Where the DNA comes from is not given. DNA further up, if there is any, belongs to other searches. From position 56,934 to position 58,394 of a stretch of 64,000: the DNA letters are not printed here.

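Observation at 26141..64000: Five paralogous CRTAC1-like (FG-GAP/UnbV) + TPR gene pairs in 38 kb, with three TPR-centred modules adjacent to multiheme c-type cytochromes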

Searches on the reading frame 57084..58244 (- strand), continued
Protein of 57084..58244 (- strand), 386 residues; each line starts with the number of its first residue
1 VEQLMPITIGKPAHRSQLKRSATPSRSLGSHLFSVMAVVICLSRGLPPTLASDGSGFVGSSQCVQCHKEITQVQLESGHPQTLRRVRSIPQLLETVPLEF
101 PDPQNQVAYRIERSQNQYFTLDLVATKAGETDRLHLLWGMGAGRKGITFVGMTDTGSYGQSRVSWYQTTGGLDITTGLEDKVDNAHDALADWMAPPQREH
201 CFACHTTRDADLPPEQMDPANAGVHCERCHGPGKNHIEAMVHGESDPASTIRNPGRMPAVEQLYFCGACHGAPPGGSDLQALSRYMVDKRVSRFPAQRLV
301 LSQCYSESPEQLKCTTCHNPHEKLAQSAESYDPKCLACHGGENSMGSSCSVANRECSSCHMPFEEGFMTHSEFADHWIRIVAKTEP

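Call 67: search_protein_families(library=pfam, proteins=[L005:12787-14937:+, L011:19956-20942:+, L008:8556-9815:+, L012:7857-8516:+, L008:2824-4698:-, L014:13584-14831:-, L019:17447-18634:+, L004:7213-9747:+, L076:6009-9311:+], max_evalue=0.001)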
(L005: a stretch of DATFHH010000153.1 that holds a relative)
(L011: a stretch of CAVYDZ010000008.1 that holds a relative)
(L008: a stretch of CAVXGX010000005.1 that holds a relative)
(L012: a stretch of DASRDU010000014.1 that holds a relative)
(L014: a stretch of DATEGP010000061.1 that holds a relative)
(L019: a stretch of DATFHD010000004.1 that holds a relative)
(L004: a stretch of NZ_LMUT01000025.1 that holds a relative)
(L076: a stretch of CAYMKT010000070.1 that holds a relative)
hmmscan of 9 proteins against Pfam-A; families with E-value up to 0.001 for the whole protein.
L005:12787-14937:+ (717 aa): 3 families
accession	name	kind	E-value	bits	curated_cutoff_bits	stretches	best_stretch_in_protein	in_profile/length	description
PF01915.27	Glyco_hydro_3_C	-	3.3e-58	197.4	31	1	377-601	1-200/200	Glycosyl hydrolase family 3 C-terminal domain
PF00933.27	Glyco_hydro_3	-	1.1e-35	124.1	27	1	94-329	82-311/316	Glycosyl hydrolase family 3 N terminal domain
PF14310.12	Fn3-like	-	2.9e-25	88.6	25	1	635-705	1-71/71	Fibronectin type III-like domain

L011:19956-20942:+ (329 aa): 3 families
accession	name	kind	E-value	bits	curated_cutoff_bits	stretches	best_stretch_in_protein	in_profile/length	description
PF13377.12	Peripla_BP_3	-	9.2e-25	88.1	26.5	1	185-327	1-150/167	Periplasmic binding protein-like domain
PF00356.27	LacI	-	1.4e-16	60.4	27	1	10-55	1-46/46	Bacterial regulatory proteins, lacI family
PF00532.27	Peripla_BP_1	-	9.4e-12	45.4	22.2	1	129-322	58-261/281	Periplasmic binding proteins and sugar binding domain of LacI family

L008:8556-9815:+ (420 aa): 0 families

L012:7857-8516:+ (220 aa): 0 families

L008:2824-4698:- (625 aa): 5 families
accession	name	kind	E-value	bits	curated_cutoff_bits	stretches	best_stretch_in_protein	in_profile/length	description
PF00128.31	Alpha-amylase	-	2.9e-55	188.7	22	1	146-541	2-444/446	Alpha amylase, catalytic domain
PF09087.17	Cyc-maltodext_N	-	1.7e-15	57.6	25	1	43-127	1-87/88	Cyclomaltodextrinase, N-terminal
PF16657.11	Malt_amylase_C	-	1.5e-05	25.4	27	1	553-617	12-71/75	Maltogenic Amylase, C-terminal domain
PF22026.2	Alpha-amylase_C_2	-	6e-05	23.8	27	1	551-621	9-77/78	Alpha-amylase C-terminal domain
PF23915.1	SusG_C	-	0.00012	22.8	27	1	556-616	3-57/62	Alpha-amylase SusG C-terminal domain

L014:13584-14831:- (416 aa): 3 families
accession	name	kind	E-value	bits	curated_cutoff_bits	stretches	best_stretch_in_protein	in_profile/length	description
PF22725.1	GFO_IDH_MocA_C3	-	1.4e-20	73.9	27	1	209-332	4-123/124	GFO/IDH/MocA C-terminal domain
PF01408.29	GFO_IDH_MocA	-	2.7e-18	67.2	24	1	96-198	19-120/120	Oxidoreductase family, NAD-binding Rossmann fold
PF02894.22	GFO_IDH_MocA_C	-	7.7e-09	36.1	22.9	1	240-415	27-218/218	Oxidoreductase family, C-terminal alpha/beta domain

L019:17447-18634:+ (396 aa): 5 families
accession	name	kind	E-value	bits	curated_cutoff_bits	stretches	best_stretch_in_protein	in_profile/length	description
PF00480.26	ROK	-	3.3e-58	198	22.9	1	90-386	2-292/294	ROK family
PF25213.1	HVO_A0261_N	-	3.2e-05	24.2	35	1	17-69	8-59/86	HVO_A0261 N-terminal domain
PF13412.12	HTH_24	-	4.2e-05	23.5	21.9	1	20-64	3-47/48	Winged helix-turn-helix DNA-binding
PF12802.13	MarR_2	-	5.6e-05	23.7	27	1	25-67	10-53/61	MarR family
PF13545.12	HTH_Crp_2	-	0.00022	21.6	27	1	32-65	20-53/70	Crp-like helix-turn-helix domain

L004:7213-9747:+ (845 aa): 4 families
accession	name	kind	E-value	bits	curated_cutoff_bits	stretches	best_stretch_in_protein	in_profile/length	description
PF01055.32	Glyco_hydro_31_2nd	-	1.3e-109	367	23.5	1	265-599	1-328/328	Glycosyl hydrolases family 31 TIM-barrel domain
PF13802.12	Gal_mutarotas_2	-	1.1e-38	133.7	27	1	60-223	4-184/184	Glycosyl hydrolase 31 N-terminal galactose mutarotase-like domain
PF21365.3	Glyco_hydro_31_3rd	-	1.4e-15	57.9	24.4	1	607-719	1-87/87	Glycosyl hydrolase family 31 C-terminal domain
PF17137.9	DUF5110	-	3.8e-15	56.1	27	1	735-803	1-70/71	Domain of unknown function (DUF5110)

L076:6009-9311:+ (1101 aa): 3 families
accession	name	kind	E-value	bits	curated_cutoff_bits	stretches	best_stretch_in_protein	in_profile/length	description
PF13517.12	FG-GAP_3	-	8.2e-75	247.8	26.9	7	81-145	1-61/61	FG-GAP-like repeat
PF01839.29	FG-GAP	-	5.6e-28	96.8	22.1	1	882-902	2-22/37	FG-GAP repeat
PF07593.17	UnbV_ASPIC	-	1.1e-18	67.4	23.4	1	538-605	1-68/68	ASPIC and UnbV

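Call 70: search_protein_families(library=pfam, proteins=[L012:14165-16804:+, L019:12845-13924:+, L070:15216-16949:-, L044:12726-14978:+, L014:14743-17529:-, L009:14364-16751:-, L023:15505-18219:-, L004:12877-16278:+, L004:16508-18019:+, L049:13311-14450:+], max_evalue=0.0001)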
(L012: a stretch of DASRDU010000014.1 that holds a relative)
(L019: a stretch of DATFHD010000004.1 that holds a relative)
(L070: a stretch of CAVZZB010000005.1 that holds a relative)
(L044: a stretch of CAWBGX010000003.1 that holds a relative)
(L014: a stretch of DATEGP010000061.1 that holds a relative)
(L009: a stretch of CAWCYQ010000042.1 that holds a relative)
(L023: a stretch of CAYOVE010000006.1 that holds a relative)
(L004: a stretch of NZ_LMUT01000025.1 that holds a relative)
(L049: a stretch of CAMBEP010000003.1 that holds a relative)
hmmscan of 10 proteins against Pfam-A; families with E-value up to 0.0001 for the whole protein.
L012:14165-16804:+ (880 aa): 8 families
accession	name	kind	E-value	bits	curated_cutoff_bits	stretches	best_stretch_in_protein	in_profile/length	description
PF18565.7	Glyco_hydro2_C5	-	3.7e-35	120.3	32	1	772-872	3-102/103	Glycoside hydrolase family 2 C-terminal domain 5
PF02836.23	Glyco_hydro_2_C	-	3.5e-29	102.3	21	1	352-504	5-161/302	Glycosyl hydrolases family 2, TIM barrel domain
PF16355.11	DUF4982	-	7.7e-25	87.1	23.9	1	698-757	1-61/61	Domain of unknown function (DUF4982)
PF00703.27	Glyco_hydro_2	-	2.2e-15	57.8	23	1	234-345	5-109/109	Glycosyl hydrolases family 2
PF02837.24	Glyco_hydro_2_N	-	2.9e-14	53.8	28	1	40-224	3-168/169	Glycosyl hydrolases family 2, sugar binding domain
PF13364.12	BetaGal_ABD2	-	1.5e-07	32.6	23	1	119-202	25-108/112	Beta-galactosidase second all-beta domain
PF22666.2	Glyco_hydro_2_N2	-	2.7e-07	31.2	27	1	134-206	51-123/167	Glycosyl hydrolase 2 galactose-binding domain-like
PF21467.3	BetaGal_gal-bd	-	1.4e-06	28.8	27.3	1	133-188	2-57/62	Beta-galactosidase, galactose-binding domain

L019:12845-13924:+ (360 aa): 1 family
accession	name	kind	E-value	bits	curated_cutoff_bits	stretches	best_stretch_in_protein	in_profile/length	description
PF00331.26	Glyco_hydro_10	-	1.9e-96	323.4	22.1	1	27-350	2-311/311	Glycosyl hydrolase family 10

L070:15216-16949:- (578 aa): 2 families
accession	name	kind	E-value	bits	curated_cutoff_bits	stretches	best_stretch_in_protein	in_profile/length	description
PF01204.24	Trehalase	-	1.2e-105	354.8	21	2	326-556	277-510/512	Trehalase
PF22422.2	MGH1-like_GH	-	1.1e-25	91.4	27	1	144-525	7-344/356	Mannosylglycerate hydrolase MGH1-like glycoside hydrolase domain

L044:12726-14978:+ (751 aa): 0 families

L014:14743-17529:- (929 aa): 9 families
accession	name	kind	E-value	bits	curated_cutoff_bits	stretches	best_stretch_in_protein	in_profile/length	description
PF13424.12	TPR_12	-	6.9e-23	81.1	30.1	3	672-727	6-64/77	Tetratricopeptide repeat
PF00486.34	Trans_reg_C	-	4.1e-17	62.5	26.2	1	42-117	3-77/77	Transcriptional regulatory protein, C terminal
PF13374.12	TPR_10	-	4.4e-15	55.6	27.5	0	595-620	9-34/42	Tetratricopeptide repeat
PF17874.7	TPR_MalT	-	3.2e-13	50.1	45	2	670-903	42-277/336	MalT-like TPR region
PF07719.23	TPR_2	-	3.4e-11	42.8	27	0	595-619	8-32/34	Tetratricopeptide repeat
PF14559.12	TPR_19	-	6.6e-10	39.6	25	0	770-820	6-57/68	Tetratricopeptide repeat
PF13181.12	TPR_8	-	1.2e-07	31.8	25.7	0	633-656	6-29/34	Tetratricopeptide repeat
PF13176.12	TPR_7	-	2e-05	24.8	27.9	0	635-660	6-31/36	Tetratricopeptide repeat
PF13428.12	TPR_14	-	3.8e-05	24.4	23.5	0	441-479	5-43/44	Tetratricopeptide repeat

L009:14364-16751:- (796 aa): 3 families
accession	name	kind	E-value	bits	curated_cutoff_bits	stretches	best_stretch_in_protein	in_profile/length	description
PF04253.20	TFR_dimer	-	2.7e-23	82.7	27.1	1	678-787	2-119/121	Transferrin receptor-like dimerisation domain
PF04389.22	Peptidase_M28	-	3.6e-18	66.4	21.3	1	378-584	2-178/193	Peptidase family M28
PF02225.27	PA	-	2e-07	31.5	23.9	1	197-264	1-63/95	PA domain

L023:15505-18219:- (905 aa): 4 families
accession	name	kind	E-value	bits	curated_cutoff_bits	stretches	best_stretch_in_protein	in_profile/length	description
PF01915.27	Glyco_hydro_3_C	-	5.5e-56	190.1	31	1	404-778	1-200/200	Glycosyl hydrolase family 3 C-terminal domain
PF00933.27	Glyco_hydro_3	-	1.3e-39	137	27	1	98-363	69-315/316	Glycosyl hydrolase family 3 N terminal domain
PF14310.12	Fn3-like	-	7e-19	68.2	25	1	815-881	1-69/71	Fibronectin type III-like domain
PF07691.17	PA14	-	1.5e-07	31.8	24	1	537-617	46-134/147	PA14 domain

L004:12877-16278:+ (1134 aa): 5 families
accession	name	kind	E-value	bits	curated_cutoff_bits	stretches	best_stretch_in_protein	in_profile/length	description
PF17132.9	Glyco_hydro_106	-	0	1132.1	29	1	37-932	1-743/743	alpha-L-rhamnosidase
PF22666.2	Glyco_hydro_2_N2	-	9.3e-09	36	27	1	1017-1090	51-125/167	Glycosyl hydrolase 2 galactose-binding domain-like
PF00754.31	F5_F8_type_C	-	3.9e-07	30.7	28.2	1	227-328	16-114/127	F5/8 type C domain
PF22633.2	F5_F8_type_C_2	-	4.6e-06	27.6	27.8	0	244-324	16-91/91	NedA-like, galactose-binding domain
PF02837.24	Glyco_hydro_2_N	-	1.3e-05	25.6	28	1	1005-1095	56-146/169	Glycosyl hydrolases family 2, sugar binding domain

L004:16508-18019:+ (504 aa): 1 family
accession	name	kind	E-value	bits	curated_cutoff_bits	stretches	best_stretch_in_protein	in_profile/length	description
PF01229.23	Glyco_hydro_39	-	1.1e-09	38.1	26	1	29-290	10-234/472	Glycosyl hydrolases family 39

L049:13311-14450:+ (380 aa): 2 families
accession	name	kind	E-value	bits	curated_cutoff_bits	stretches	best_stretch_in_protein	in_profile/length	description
PF07596.16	SBP_bac_10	-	7.1e-45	154.6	23.3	1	50-361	1-268/268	Protein of unknown function (DUF1559)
PF07963.17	N_methyl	-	2e-08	33.9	21.2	1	21-45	2-26/27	Prokaryotic N-terminal methylation motif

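Call 73: predict_structure(alignment_id=A2)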
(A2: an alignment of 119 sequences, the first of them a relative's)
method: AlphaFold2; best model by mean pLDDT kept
length: 697 residues; sequences in the alignment: 119
mean_pLDDT: 91.8   pTM: 0.90
mean pLDDT of the five models: 91.8, 90.3, 89.3, 88.1, 87.7
residues with pLDDT >= 90: 534; 70-90: 117; 50-70: 44; < 50: 2
segments of 3 or more residues with pLDDT < 50: none
pLDDT, mean of each block of 10 residues (from residue 1): 57 60 54 63 94 95 94 95 94 98 98 96 95 92 98 94 89 96 93 96 94 94 80 91 94 94 96 96 94 82 90 90 92 91 73 83 85 85 82 84 76 96 94 97 98 95 99 98 99 98 98 99 98 99 98 98 99 98 98 98 98 98 98 98 98 98 98 98 98 94
secondary structure, 60 per line:
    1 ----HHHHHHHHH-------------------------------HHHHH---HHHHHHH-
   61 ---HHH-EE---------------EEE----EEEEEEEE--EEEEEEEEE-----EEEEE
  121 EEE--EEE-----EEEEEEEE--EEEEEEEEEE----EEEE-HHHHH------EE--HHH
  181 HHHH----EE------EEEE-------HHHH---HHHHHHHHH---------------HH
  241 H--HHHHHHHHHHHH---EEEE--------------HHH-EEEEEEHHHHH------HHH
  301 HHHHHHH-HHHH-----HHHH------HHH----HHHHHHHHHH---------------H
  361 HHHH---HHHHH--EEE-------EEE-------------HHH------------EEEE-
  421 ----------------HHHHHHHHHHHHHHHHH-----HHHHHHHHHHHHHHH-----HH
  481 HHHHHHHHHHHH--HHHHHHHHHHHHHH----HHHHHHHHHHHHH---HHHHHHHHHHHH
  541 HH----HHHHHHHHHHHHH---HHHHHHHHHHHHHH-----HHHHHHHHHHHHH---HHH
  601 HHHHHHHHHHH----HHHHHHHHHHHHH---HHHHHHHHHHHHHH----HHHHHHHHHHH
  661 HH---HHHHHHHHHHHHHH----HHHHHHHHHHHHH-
elements in order (helices of 4 or more, strands of 3 or more residues): H5-13 H45-49 H53-59 E85-87 E92-99 E102-110 E116-123 E126-128 E134-141 E144-153 E158-161 H163-167 H178-184 E197-200 H208-211 H215-223 H244-255 E259-262 E281-286 H287-291 H298-307 H309-312 H318-321 H335-344 H360-364 H368-372 E375-377 E385-387 E416-419 H437-453 H459-473 H479-492 H495-508 H513-525 H529-542 H547-559 H563-576 H582-594 H598-611 H616-628 H632-645 H650-662 H666-679 H684-696
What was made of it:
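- The AlphaFold2 model of one fusion has pLDDT 91.8 and pTM 0.90 (call 73). A permanent fusion that models as one rigid unit (call 73) does not fit a transient chaperone.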

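Call 76: fold_search(model_id=the predicted structure, library=pdb)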
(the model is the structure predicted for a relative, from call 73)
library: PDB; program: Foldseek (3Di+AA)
matches with E <= 10: 1612; with E <= 0.001: 552
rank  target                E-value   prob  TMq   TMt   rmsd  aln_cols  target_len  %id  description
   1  8chy                  8.6e-12  1.00  0.33  0.81   2.6       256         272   26  Crystal structure of an 8-repeat consensus TPR superhelix with Zinc. (released 2024-02-21)
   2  1w3b_B                1.0e-11  1.00  0.35  0.64   2.2       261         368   24  The superhelical TPR domain of O-linked GlcNAc transferase reveals structural similarities to importin alpha. (released 2004-09-09)
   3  9qhb                  1.7e-11  1.00  0.33  0.80   2.8       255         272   25  Crystal structure of 16-repeat CTPR protein with eliminated coordination sites (released 2025-10-22)
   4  6eou                  1.8e-11  1.00  0.34  0.66   2.7       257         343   26  O-GlcNAc transferase TPR domain with the intellectual disability associated mutation L254F (released 2018-05-09)
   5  9qhc_B                4.2e-11  1.00  0.34  0.83   2.6       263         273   26  Crystal structure of 8-repeat CTPR protein with eliminated coordination sites (released 2025-10-22)
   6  9qhc_A                5.5e-11  1.00  0.33  0.78   3.2       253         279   27  Crystal structure of 8-repeat CTPR protein with eliminated coordination sites (released 2025-10-22)
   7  8dtf_A                8.5e-11  1.00  0.31  0.28   4.8       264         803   24  Cryo-EM structure of the full length Arabidopsis SPY with complete TPRs (released 2023-03-08)
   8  7y4i_A                1.4e-10  1.00  0.31  0.26   4.7       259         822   24  Crystal structure of SPINDLY in complex with GDP (released 2022-12-07)
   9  8dth_B                1.4e-10  1.00  0.31  0.31   4.7       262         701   24  Cryo-EM structure of Arabidopsis SPY alternative conformation 2 (released 2023-03-08)
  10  1w3b_A                1.7e-10  1.00  0.34  0.60   2.4       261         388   24  The superhelical TPR domain of O-linked GlcNAc transferase reveals structural similarities to importin alpha. (released 2004-09-09)
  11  8dtg_A                1.7e-10  1.00  0.31  0.28   4.9       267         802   24  Cryo-EM structure of Arabidopsis SPY alternative conformation 1 (released 2023-03-08)
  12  7y4i_B                2.7e-10  1.00  0.31  0.27   5.1       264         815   24  Crystal structure of SPINDLY in complex with GDP (released 2022-12-07)
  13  7yeh_A                7.4e-10  1.00  0.32  0.22   4.0       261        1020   24  Cryo-EM structure of human OGT-OGA complex (released 2023-07-12)
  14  8dth_A                8.4e-10  1.00  0.31  0.30   4.8       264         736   23  Cryo-EM structure of Arabidopsis SPY alternative conformation 2 (released 2023-03-08)
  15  8a3t_F                1.2e-09  1.00  0.29  0.40   6.6       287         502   17  S. cerevisiae APC/C-Cdh1 complex (released 2022-08-31)
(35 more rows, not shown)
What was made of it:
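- Tried and rejected: It was swamped by generic TPR hits and said nothing about the cytochrome half (call 76).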

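Call 95: search_protein_families(library=pfam, alignment_id=A5, max_evalue=0.00001)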
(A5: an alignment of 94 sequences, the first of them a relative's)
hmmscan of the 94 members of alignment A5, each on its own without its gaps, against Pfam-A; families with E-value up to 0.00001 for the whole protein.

A. member 1, L005:12787-14937:+ (717 aa): 3 families
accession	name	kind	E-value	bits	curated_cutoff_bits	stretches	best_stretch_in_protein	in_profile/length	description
PF01915.27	Glyco_hydro_3_C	-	3.3e-58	197.4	31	1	377-601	1-200/200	Glycosyl hydrolase family 3 C-terminal domain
PF00933.27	Glyco_hydro_3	-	1.1e-35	124.1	27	1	94-329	82-311/316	Glycosyl hydrolase family 3 N terminal domain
PF14310.12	Fn3-like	-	2.9e-25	88.6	25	1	635-705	1-71/71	Fibronectin type III-like domain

B. families by the number of members that match (of 94 scanned): 141 families (the first 25 are shown)
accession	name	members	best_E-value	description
PF13407.12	Peripla_BP_4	5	1.6e-34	Periplasmic binding protein domain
PF00532.27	Peripla_BP_1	5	1.5e-27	Periplasmic binding proteins and sugar binding domain of LacI family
PF13424.12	TPR_12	4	2.5e-59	Tetratricopeptide repeat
PF07690.21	MFS_1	4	5.7e-52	Major Facilitator Superfamily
PF13374.12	TPR_10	4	5.1e-42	Tetratricopeptide repeat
PF13377.12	Peripla_BP_3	4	4.7e-35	Periplasmic binding protein-like domain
PF07719.23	TPR_2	4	2.4e-26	Tetratricopeptide repeat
PF13181.12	TPR_8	4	1.1e-18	Tetratricopeptide repeat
PF00356.27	LacI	4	1.7e-17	Bacterial regulatory proteins, lacI family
PF00930.27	DPPIV_N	3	2e-83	Dipeptidyl peptidase IV (DPP IV) N-terminal region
PF00361.26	Proton_antipo_M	3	5.1e-83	NADH:quinone oxidoreductase/Mrp antiporter, TM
PF00933.27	Glyco_hydro_3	3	1.4e-72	Glycosyl hydrolase family 3 N terminal domain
PF01915.27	Glyco_hydro_3_C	3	3.3e-58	Glycosyl hydrolase family 3 C-terminal domain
PF01408.29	GFO_IDH_MocA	3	4e-30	Oxidoreductase family, NAD-binding Rossmann fold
PF14310.12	Fn3-like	3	2.9e-25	Fibronectin type III-like domain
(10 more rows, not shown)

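Call 100: search_protein_families(library=pfam, proteins=[L082:4876-5400:+], max_evalue=10)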
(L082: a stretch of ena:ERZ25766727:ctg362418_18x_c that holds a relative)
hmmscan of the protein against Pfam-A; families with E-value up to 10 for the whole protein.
L082:4876-5400:+ (175 aa): 1 family
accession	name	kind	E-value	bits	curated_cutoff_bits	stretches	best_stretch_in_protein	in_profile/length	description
PF25183.1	OMP_b-brl_4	-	4.9e-10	38.9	30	1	140-170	1-31/838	Outer membrane beta barrel domain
